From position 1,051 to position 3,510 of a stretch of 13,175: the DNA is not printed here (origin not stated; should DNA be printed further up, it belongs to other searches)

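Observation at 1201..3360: GT2 glycosyltransferase fused in-frame to a Wzx/MOP-like multi-spanning flippase domain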

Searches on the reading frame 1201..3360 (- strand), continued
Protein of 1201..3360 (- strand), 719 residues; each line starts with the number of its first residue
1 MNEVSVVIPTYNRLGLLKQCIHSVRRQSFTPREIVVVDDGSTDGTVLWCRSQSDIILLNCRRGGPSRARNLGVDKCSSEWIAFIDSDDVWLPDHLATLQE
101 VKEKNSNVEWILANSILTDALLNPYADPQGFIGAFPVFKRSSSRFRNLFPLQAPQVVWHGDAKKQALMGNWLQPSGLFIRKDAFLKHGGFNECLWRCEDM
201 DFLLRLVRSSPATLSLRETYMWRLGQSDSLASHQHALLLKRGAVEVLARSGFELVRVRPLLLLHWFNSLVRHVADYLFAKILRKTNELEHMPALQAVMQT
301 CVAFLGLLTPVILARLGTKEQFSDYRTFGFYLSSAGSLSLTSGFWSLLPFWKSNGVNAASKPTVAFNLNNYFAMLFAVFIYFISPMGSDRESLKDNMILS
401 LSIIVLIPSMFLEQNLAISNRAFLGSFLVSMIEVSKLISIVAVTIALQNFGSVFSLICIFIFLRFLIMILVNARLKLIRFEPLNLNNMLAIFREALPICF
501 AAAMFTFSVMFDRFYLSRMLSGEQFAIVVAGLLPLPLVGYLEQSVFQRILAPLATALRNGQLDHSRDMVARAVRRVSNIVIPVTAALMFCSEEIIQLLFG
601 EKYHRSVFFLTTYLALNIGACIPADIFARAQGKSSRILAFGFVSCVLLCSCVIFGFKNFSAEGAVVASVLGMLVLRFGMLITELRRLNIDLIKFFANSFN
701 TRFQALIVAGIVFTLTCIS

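Call 82: find_encoding_contigs(protein=P0015, flank=10000, max_places=1)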
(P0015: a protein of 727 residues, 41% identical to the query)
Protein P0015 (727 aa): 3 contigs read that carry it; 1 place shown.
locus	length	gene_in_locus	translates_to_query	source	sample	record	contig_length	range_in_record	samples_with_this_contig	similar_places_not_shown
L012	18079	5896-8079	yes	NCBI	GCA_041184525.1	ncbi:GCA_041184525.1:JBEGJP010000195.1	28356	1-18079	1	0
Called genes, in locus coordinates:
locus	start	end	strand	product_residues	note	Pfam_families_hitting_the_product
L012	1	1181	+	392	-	?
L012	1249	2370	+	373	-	PF13641:Glyco_tranf_2_3 (weak)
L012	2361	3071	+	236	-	PF00132:Hexapep, PF14602:Hexapep_2 (weak)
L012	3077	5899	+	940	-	PF13439:Glyco_transf_4, PF13579:Glyco_trans_4_4, PF00534:Glycos_transf_1, PF13692:Glyco_trans_1_4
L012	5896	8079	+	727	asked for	PF00535:Glycos_transf_2, PF10111:Glyco_tranf_2_2, PF13641:Glyco_tranf_2_3, PF03023:MurJ (weak)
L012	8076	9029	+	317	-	PF01522:Polysacc_deac_1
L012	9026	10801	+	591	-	PF01451:LMWPc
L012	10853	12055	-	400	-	PF00072:Response_reg, PF25063:ARM_TT21_C (faint), PF13176:TPR_7 (faint), PF13428:TPR_14 (faint), PF13432:TPR_16 (weak), PF12895:ANAPC3, PF13424:TPR_12 (weak), PF14559:TPR_19 (weak), +8 more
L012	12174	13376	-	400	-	PF13692:Glyco_trans_1_4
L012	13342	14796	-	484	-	PF04932:Wzy_C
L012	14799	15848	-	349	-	-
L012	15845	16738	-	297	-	PF02563:Poly_export (weak), PF10531:SLBB (weak)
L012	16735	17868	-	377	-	PF13439:Glyco_transf_4, PF13579:Glyco_trans_4_4, PF00534:Glycos_transf_1, PF13692:Glyco_trans_1_4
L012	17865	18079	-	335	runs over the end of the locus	PF02397:Bac_transf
